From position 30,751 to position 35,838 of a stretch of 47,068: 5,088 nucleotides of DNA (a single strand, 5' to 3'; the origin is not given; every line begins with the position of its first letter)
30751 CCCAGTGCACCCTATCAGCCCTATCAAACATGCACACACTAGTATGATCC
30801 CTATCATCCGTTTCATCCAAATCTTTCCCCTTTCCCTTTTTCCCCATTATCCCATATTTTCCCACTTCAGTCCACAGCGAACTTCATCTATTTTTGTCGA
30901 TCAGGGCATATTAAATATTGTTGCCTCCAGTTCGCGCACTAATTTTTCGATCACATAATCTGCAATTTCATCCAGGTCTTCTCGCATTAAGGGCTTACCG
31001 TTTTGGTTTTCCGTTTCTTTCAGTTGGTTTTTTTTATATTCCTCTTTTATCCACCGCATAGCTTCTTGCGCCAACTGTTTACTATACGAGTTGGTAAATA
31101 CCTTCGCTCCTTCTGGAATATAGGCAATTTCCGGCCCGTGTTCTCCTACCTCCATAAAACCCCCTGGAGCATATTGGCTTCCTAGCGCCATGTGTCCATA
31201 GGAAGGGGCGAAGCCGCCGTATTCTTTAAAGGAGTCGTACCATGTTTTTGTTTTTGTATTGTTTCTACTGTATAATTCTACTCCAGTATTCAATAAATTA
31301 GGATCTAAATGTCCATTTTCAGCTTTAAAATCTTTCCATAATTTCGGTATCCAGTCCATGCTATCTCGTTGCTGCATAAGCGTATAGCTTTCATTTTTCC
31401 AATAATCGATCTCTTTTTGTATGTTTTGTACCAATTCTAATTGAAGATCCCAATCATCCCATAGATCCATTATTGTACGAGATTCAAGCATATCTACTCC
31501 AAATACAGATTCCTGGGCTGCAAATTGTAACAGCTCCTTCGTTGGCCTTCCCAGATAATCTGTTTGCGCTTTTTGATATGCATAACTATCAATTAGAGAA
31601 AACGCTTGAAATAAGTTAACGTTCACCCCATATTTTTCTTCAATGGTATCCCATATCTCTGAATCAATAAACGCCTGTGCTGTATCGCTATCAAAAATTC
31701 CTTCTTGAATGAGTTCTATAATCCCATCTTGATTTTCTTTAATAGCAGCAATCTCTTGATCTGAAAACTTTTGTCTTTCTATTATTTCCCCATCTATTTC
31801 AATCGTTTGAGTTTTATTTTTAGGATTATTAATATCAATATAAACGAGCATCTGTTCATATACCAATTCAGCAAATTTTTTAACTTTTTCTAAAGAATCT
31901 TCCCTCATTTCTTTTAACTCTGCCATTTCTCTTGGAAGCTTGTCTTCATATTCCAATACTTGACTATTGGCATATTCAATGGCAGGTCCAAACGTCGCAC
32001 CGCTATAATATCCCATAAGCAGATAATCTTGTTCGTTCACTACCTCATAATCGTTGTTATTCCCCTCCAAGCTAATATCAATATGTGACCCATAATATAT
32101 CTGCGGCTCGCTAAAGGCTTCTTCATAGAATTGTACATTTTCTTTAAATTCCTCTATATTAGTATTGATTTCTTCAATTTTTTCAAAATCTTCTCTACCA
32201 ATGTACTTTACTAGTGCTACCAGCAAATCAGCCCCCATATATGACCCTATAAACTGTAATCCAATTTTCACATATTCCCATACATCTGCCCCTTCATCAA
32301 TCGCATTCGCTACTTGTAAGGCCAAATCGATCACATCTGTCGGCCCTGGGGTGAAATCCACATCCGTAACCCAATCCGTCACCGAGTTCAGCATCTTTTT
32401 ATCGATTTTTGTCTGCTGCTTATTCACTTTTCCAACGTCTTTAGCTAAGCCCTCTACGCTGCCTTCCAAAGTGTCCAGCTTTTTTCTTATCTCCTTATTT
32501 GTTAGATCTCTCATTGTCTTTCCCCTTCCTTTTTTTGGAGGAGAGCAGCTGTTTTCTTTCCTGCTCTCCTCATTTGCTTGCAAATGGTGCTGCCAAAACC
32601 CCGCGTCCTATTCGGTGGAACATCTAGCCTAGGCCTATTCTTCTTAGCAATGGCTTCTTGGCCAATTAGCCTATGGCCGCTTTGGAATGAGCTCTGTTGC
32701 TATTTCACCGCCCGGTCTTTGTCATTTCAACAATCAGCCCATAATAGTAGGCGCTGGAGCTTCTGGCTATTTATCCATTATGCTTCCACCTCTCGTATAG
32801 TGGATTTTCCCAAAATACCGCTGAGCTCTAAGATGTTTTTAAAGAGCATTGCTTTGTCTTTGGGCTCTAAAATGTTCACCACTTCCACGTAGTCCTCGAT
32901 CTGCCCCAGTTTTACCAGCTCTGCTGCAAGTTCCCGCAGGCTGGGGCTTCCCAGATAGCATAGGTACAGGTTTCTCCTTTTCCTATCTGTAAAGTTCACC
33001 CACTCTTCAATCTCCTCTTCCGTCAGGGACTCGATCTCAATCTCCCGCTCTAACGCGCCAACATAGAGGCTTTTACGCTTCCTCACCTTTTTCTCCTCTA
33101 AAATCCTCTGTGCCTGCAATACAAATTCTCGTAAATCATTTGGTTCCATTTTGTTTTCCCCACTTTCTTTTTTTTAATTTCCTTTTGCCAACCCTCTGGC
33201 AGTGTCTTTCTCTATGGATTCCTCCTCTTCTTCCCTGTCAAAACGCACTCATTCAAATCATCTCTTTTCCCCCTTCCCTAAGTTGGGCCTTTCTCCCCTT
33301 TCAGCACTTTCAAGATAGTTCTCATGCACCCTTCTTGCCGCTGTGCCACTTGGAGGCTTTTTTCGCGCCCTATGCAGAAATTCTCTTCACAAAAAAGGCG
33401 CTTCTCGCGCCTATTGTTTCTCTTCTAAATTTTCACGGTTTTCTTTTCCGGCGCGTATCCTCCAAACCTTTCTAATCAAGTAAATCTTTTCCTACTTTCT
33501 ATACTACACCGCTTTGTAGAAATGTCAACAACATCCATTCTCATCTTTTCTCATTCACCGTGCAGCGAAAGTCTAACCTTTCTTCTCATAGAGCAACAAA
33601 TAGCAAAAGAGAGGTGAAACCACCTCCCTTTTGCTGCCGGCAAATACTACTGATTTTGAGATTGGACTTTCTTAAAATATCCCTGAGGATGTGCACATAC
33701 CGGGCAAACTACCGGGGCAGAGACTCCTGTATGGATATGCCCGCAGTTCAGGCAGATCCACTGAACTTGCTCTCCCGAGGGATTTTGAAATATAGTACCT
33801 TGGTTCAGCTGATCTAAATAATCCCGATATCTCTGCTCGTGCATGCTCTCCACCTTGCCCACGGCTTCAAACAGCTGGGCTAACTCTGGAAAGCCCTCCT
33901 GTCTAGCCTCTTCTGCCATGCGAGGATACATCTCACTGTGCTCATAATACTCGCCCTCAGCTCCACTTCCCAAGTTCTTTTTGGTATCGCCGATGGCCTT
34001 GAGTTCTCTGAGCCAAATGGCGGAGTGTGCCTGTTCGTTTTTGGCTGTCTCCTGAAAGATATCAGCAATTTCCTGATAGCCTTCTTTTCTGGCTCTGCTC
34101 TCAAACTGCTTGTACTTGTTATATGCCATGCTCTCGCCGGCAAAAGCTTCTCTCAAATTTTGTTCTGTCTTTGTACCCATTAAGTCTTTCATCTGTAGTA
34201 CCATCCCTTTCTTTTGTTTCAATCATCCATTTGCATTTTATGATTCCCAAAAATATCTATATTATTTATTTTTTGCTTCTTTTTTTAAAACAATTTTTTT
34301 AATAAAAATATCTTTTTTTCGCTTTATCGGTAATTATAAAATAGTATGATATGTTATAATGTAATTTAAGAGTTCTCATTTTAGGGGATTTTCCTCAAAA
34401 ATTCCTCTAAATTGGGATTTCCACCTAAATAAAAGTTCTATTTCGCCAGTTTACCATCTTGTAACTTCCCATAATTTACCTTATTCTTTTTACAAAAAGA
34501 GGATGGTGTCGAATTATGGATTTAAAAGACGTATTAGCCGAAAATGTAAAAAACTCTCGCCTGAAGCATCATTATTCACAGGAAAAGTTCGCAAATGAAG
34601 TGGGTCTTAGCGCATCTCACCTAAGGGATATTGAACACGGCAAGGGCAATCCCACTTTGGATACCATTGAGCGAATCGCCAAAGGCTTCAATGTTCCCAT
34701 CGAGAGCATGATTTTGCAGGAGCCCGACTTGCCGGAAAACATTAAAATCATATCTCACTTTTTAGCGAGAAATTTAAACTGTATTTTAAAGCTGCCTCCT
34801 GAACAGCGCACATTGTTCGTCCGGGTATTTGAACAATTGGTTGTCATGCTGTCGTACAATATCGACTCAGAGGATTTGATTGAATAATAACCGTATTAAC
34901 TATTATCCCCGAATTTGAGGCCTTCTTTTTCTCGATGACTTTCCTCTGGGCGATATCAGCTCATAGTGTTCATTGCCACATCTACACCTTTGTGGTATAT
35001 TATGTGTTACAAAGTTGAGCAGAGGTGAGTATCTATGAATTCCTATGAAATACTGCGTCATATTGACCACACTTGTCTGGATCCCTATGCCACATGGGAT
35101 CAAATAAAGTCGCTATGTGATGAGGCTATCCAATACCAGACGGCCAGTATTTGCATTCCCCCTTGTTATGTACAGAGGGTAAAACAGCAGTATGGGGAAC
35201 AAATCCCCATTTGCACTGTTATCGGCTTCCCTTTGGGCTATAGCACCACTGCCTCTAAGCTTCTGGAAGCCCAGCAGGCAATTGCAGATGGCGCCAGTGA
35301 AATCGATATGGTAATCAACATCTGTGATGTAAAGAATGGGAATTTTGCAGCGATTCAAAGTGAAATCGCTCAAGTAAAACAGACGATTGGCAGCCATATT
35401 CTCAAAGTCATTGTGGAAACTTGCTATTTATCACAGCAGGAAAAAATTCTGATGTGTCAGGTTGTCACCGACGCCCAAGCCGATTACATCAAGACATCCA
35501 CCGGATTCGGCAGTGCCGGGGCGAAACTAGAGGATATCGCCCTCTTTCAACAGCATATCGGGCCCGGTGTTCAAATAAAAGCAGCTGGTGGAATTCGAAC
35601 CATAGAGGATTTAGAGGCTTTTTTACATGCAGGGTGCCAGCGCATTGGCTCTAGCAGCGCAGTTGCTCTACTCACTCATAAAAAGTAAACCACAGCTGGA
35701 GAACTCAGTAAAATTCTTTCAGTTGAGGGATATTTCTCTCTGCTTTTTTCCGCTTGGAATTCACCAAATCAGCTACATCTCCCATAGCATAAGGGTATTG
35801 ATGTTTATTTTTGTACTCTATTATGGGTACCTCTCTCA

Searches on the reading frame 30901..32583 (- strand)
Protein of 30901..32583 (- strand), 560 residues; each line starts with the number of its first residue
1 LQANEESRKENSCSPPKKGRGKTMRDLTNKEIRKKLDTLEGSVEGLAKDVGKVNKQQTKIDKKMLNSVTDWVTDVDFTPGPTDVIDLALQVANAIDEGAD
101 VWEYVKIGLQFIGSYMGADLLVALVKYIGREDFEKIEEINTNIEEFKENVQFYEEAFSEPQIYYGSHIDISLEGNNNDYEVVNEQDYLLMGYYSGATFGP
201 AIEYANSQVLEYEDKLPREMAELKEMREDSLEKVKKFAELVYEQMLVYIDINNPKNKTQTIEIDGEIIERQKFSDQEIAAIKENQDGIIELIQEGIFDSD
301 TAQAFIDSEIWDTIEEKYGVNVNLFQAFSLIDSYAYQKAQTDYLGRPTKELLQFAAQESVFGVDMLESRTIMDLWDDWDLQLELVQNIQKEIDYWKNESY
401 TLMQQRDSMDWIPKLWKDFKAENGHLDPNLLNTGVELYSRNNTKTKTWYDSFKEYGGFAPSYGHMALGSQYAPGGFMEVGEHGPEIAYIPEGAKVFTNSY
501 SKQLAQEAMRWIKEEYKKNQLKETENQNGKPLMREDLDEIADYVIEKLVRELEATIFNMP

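Call 8: search_protein_families(library=pfam, proteins=[window:30901-32583:-])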
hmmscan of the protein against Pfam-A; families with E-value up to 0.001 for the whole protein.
window:30901-32583:- (560 aa): 0 families

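Call 44: search_protein_families(library=phrogs, proteins=[window:30901-32583:-], max_evalue=0.01)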
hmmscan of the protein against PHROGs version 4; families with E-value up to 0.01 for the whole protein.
window:30901-32583:- (560 aa): 2 families
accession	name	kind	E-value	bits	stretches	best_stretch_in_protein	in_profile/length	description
phrog_4704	-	tail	0.0067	16.1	0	22-99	474-550/625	tail length tape measure protein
phrog_19914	-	tail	0.0083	15.3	0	463-503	840-880/946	tail length tape measure protein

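Call 45: search_protein_families(library=ncbifam, proteins=[window:30901-32583:-], max_evalue=0.01)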
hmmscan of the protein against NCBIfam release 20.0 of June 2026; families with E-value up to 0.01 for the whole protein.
window:30901-32583:- (560 aa): 0 families

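Call 47: find_related_loci(query=window:30901-32583:-, collection=viral_contigs, flank=10000)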
Query window:30901-32583:- (560 aa) in viral_contigs; peptide patterns used: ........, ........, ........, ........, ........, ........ (x = any residue, [..] = any of these).
25 stretches matched a pattern, but none encodes a relative of the query by tblastn (E <= 1e-3).

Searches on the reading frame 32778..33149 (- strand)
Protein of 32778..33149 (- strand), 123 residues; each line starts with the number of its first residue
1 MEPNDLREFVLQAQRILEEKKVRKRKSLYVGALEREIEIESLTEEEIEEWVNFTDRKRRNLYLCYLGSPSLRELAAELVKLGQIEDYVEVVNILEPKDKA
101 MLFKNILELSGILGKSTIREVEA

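Call 8: search_protein_families(library=pfam, proteins=[window:32778-33149:-])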
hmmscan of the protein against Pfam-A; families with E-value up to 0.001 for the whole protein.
window:32778-33149:- (123 aa): 0 families

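Call 44: search_protein_families(library=phrogs, proteins=[window:32778-33149:-], max_evalue=0.01)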
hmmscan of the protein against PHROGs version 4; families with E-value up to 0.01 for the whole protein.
window:32778-33149:- (123 aa): 2 families
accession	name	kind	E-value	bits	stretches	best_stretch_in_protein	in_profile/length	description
phrog_4976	-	tail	1.3e-12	49.1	1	7-122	8-125/129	tail assembly chaperone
phrog_3919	-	unknown function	0.0053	17.8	1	22-79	68-125/136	-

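Call 45: search_protein_families(library=ncbifam, proteins=[window:32778-33149:-], max_evalue=0.01)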
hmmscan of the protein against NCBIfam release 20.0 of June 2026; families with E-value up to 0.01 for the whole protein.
window:32778-33149:- (123 aa): 0 families

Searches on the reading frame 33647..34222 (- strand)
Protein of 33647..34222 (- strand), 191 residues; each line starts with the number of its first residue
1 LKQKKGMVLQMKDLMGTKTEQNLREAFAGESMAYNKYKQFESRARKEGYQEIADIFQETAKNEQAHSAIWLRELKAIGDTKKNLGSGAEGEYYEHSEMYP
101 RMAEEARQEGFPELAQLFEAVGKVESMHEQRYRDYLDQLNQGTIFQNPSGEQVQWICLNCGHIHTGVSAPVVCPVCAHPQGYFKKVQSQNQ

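Call 8: search_protein_families(library=pfam, proteins=[window:33647-34222:-])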
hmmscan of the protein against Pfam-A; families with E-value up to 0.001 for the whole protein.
window:33647-34222:- (191 aa): 5 families
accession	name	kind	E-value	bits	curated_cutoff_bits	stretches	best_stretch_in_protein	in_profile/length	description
PF02915.23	Rubrerythrin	-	2.7e-23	83.3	22.8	1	22-134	2-135/137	Rubrerythrin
PF21349.2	RUBY_RBDX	-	1.8e-12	46.9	26.5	1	155-184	1-30/30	Rubrerythrin, rubredoxin-like domain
PF00210.30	Ferritin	-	1.6e-06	28.6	24.5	0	21-66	2-47/142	Ferritin-like domain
PF09811.14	Yae1_N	-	0.00046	20.3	27.5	0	104-125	15-36/39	Essential protein Yae1, N terminal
PF01155.25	HypA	-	0.00074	20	28.9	0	100-180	12-96/112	Hydrogenase/urease nickel incorporation, metallochaperone, hypA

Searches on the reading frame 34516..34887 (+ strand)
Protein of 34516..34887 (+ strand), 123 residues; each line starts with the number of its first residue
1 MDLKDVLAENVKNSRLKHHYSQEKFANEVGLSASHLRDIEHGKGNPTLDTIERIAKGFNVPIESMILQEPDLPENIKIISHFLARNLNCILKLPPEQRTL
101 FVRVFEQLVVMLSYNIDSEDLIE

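Call 18: search_protein_families(library=pfam, proteins=[window:34516-34887:+])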
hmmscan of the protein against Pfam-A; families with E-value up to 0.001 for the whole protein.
window:34516-34887:+ (123 aa): 4 families
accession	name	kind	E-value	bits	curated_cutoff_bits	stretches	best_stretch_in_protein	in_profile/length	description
PF01381.28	HTH_3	-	1.4e-13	51.1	23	1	12-63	2-53/55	Helix-turn-helix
PF12844.13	HTH_19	-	8.7e-08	32.4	30.2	1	9-71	2-63/64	Helix-turn-helix domain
PF13560.12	HTH_31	-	3.7e-07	30.8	27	1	8-61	3-57/64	Helix-turn-helix domain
PF13443.12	HTH_26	-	0.00034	21.2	22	1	17-63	8-55/63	Cro/C1-type HTH DNA-binding domain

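Call 44: search_protein_families(library=phrogs, proteins=[window:34516-34887:+], max_evalue=0.01)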
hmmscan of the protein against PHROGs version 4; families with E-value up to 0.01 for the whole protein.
window:34516-34887:+ (123 aa): 17 families
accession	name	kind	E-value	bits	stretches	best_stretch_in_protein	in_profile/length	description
phrog_8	-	transcription regulation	6.6e-12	46.5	1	4-64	74-134/346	transcriptional regulator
phrog_3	-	transcription regulation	7.6e-11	43.4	1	4-74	86-153/430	transcriptional repressor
phrog_5823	-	transcription regulation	1.5e-10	41.8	1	7-69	7-70/404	transcriptional regulator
phrog_2967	-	transcription regulation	1e-09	39.3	1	7-78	11-83/225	transcriptional regulator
phrog_2439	-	transcription regulation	3.9e-09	36.9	1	9-75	10-74/367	transcriptional regulator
phrog_1373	-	transcription regulation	4.4e-08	34.3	1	9-70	66-127/166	transcriptional regulator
phrog_4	-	transcription regulation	6.9e-08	32.9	1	7-73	137-199/400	transcriptional repressor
phrog_2104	-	unknown function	2.4e-06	28.7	1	8-47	41-80/103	-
phrog_7241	-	transcription regulation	2.6e-06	28.5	1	19-66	74-121/122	transcriptional regulator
phrog_2328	-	transcription regulation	4.7e-05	24.2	1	7-63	16-72/128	transcriptional repressor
phrog_3037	-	transcription regulation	0.00021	22.1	1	16-73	25-82/189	transcriptional repressor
phrog_6499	-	transcription regulation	0.00057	20.3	1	16-61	16-67/157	transcriptional regulator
phrog_18104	-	transcription regulation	0.00087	20.1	1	14-56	9-50/57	transcriptional regulator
phrog_3557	-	transcription regulation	0.0012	20.1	1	5-66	12-72/142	transcriptional regulator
phrog_147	-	transcription regulation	0.0031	18.9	1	8-57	6-58/100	transcriptional regulator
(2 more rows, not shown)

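Call 45: search_protein_families(library=ncbifam, proteins=[window:34516-34887:+], max_evalue=0.01)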
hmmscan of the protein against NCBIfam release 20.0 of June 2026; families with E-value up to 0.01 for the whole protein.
window:34516-34887:+ (123 aa): 13 families
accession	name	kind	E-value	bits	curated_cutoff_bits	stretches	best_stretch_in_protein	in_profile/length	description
NF041951.1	phage_RstR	subfamily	4.8e-12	46.1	80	1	7-111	3-102/108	RstR family transcriptional repressor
NF006015.0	PRK08154.1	subfamily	5.3e-09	35.7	204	1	6-85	30-109/314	anaerobic benzoate catabolism transcriptional regulator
NF010465.0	PRK13890.1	equivalog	5.8e-09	36.1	96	1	16-74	15-72/121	conjugal transfer protein TrbA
TIGR03070.1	couple_hipB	subfamily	4.6e-08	32.9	71.65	1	7-59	3-55/58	type II toxin-antitoxin system Y4mF family antitoxin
NF047948.1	male_kill_WMK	equivalog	1.1e-06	28.4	300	1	9-71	165-227/300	WO male-killing family protein Wmk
TIGR00270.2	TIGR00270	equivalog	1.3e-06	28.4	110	1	7-62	76-131/159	multiprotein bridging factor aMBF1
NF041575.1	antitoxPezA_Strep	equivalog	3.9e-05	23.7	290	1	7-62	2-57/158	type II toxin-antitoxin system antitoxin PezA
NF007408.0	PRK09943.1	equivalog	0.00015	21.4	211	1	8-79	9-79/185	HTH-type transcriptional regulator PuuR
NF007271.0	PRK09726.1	equivalog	0.00061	19.7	79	1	7-62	13-68/88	type II toxin-antitoxin system antitoxin HipB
NF038139.1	Reg_Aceta_RamB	equivalog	0.0013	17.5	700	1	11-62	7-58/465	acetate metabolism transcriptional regulator RamB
NF041493.1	MobT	equivalog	0.0055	15.5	600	1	12-56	2-46/383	MobT family relaxase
TIGR02147.1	Fsuc_second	paralog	0.0084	15.6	50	0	14-59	22-68/272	TIGR02147 family protein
NF052239.1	antitox_spr1629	equivalog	0.0095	15.1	335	1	9-72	5-68/377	spr1629 family repressor/antitoxin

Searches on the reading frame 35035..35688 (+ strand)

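Call 18: search_protein_families(library=pfam, proteins=[window:35035-35688:+])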
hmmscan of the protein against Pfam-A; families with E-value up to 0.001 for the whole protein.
window:35035-35688:+ (217 aa): 1 family
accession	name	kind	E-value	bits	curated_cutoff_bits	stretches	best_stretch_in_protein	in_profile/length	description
PF01791.15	DeoC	-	2.6e-18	66.9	23.8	1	11-202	7-213/229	DeoC/LacD family aldolase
